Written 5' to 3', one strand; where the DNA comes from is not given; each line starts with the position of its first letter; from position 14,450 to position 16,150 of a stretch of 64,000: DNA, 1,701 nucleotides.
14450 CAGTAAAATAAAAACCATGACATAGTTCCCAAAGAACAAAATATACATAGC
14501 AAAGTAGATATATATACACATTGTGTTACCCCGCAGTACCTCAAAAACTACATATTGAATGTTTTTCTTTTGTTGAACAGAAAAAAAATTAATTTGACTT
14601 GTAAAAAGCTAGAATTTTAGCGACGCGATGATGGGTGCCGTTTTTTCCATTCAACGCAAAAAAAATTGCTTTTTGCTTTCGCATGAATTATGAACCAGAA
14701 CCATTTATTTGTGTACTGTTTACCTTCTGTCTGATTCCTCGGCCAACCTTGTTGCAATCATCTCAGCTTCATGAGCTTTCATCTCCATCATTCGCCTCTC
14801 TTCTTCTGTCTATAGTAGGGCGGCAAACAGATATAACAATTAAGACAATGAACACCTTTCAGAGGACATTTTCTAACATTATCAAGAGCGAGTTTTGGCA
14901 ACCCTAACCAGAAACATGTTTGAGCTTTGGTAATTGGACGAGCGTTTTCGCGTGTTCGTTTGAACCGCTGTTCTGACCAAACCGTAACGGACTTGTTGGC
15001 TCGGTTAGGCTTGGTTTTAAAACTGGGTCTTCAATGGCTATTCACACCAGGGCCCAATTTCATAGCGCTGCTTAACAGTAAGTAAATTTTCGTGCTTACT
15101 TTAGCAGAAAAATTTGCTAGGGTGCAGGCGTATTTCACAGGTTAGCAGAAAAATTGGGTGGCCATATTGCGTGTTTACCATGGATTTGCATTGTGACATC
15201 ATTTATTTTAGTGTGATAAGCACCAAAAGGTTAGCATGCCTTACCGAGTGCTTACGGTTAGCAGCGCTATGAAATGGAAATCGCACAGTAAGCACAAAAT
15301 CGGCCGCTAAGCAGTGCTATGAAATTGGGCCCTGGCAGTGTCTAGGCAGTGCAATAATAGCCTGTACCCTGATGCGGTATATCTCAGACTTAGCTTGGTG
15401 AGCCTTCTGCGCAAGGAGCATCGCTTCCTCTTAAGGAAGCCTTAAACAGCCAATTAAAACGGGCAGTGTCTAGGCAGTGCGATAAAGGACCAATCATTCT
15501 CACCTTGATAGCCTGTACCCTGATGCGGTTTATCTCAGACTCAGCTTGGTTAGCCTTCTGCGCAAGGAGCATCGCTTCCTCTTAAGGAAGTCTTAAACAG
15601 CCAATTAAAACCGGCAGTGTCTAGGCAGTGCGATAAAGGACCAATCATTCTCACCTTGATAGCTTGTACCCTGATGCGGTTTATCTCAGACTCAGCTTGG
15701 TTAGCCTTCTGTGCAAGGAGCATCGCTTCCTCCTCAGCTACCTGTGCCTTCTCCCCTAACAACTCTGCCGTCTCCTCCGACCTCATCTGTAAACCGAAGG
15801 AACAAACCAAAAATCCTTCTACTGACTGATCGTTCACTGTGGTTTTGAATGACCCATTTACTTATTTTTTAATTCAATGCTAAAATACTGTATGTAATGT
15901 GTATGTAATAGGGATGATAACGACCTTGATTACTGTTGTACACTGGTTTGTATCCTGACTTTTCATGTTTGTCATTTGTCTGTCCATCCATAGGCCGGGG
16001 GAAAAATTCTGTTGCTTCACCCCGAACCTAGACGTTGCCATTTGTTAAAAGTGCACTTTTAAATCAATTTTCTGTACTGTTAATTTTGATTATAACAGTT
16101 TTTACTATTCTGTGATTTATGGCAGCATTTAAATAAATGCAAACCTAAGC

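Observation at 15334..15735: Partial exon + splice donor of NF2 exon 10 duplicated twice in tandem inside the downstream intron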

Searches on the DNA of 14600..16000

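Call 46: search_rna_families(source=window, start=14600, end=16000, threshold=evalue, max_evalue=1)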
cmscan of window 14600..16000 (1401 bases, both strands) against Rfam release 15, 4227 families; matches with E-value up to 1: 0.
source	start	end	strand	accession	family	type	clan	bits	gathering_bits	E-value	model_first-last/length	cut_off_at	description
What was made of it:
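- Tried and rejected: There was no Rfam match at E<=1 (call 46).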

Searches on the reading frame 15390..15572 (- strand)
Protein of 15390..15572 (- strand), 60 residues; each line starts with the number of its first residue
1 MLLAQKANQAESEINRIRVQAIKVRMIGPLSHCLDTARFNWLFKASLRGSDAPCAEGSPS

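Call 41: find_encoding_contigs(protein=window:15390-15572:-, flank=3000, max_places=6)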
Protein window:15390-15572:- (60 aa): no gene with exactly this product is on record in the collection.

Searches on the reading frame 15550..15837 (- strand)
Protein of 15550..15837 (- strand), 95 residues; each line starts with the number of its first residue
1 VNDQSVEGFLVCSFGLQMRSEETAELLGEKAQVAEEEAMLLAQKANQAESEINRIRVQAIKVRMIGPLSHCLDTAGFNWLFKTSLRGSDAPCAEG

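Call 23: find_homologous_proteins(query=window:15553-15786:-, max_evalue=0.01)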
Query seq(78 aa) (78 aa): 15 proteins with E <= 0.01 among 16 candidates.
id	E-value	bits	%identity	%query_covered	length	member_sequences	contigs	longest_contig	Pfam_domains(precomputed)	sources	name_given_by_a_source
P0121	3.8e-40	152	96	100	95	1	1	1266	PF20492.4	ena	-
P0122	3.0e-16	77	88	65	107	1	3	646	PF20492.4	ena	-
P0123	1.6e-15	74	90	62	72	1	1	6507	PF20492.4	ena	-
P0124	7.2e-15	72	84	64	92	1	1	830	PF20492.4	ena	-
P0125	6.3e-14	69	85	62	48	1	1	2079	PF20492.4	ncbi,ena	-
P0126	4.3e-13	67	77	67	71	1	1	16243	PF20492.4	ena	-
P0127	1.4e-12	65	74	68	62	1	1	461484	PF20492.4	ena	-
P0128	2.4e-12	64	84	58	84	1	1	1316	PF20492.4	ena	-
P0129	5.9e-12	63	77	67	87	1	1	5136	PF20492.4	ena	-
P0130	6.5e-12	63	80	59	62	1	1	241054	PF20492.4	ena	-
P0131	9.6e-12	62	69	63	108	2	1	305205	PF20492.4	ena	-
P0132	3.2e-11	61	80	58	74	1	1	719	PF20492.4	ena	-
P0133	1.1e-10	59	80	58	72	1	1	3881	PF20492.4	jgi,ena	-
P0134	1.9e-10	58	80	58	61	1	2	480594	PF20492.4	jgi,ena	-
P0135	2.0e-10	58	80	58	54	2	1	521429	PF20492.4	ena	-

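Call 25: find_encoding_contigs(protein=P0123, flank=3000, max_places=3)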
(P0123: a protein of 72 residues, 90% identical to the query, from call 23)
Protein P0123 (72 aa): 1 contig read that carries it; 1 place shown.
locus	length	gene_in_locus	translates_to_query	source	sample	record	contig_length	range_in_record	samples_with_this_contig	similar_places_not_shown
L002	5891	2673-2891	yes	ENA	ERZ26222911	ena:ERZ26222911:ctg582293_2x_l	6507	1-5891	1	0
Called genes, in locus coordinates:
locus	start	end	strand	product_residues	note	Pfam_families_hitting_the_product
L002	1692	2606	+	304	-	-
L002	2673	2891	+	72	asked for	PF20492:ERM_helical (weak)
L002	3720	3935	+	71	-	-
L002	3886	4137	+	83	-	-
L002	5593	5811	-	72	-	-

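Call 26: find_encoding_contigs(protein=P0122, flank=3000, max_places=3)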
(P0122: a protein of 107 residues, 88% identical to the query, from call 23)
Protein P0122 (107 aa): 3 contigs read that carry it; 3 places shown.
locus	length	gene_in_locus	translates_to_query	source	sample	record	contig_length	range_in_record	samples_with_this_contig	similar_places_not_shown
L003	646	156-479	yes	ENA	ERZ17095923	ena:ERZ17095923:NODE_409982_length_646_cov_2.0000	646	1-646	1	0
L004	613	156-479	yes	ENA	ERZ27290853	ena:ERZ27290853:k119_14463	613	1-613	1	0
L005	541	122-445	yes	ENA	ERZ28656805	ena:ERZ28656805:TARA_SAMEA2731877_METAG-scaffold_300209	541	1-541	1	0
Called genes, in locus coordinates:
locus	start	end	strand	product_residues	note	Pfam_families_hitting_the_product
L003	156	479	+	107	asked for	PF20492:ERM_helical (weak)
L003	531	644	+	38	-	?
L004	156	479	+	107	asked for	PF20492:ERM_helical (weak)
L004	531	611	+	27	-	?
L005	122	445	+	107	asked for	PF20492:ERM_helical (weak)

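Call 27: find_encoding_contigs(protein=P0121, flank=3000, max_places=3)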
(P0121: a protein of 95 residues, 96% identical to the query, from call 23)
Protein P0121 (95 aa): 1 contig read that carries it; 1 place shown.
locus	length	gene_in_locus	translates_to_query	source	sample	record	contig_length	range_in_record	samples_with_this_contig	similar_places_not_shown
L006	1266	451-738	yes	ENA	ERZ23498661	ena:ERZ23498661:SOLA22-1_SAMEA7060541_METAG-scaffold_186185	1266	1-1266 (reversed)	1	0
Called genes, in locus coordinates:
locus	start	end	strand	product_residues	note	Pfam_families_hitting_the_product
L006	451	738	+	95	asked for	PF20492:ERM_helical (weak)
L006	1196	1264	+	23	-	?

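Call 40: find_encoding_contigs(protein=window:15550-15837:-, flank=3000, max_places=6)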
Protein window:15550-15837:- (95 aa): no gene with exactly this product is on record in the collection.
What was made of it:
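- Exact look-ups of window ORFs in other assemblies found nothing (calls 40, 41).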

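Call 42: find_encoding_contigs(protein=P0131, flank=1500, max_places=2)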
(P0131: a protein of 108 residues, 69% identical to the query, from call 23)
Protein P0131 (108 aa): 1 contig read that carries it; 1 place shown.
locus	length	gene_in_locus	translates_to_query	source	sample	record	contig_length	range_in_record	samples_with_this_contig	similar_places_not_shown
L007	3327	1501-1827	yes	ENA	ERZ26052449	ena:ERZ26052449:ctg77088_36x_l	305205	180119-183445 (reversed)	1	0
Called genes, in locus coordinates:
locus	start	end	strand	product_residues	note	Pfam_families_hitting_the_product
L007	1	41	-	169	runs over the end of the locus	-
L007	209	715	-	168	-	-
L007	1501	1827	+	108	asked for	PF20492:ERM_helical (weak)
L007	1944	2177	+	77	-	-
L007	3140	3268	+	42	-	-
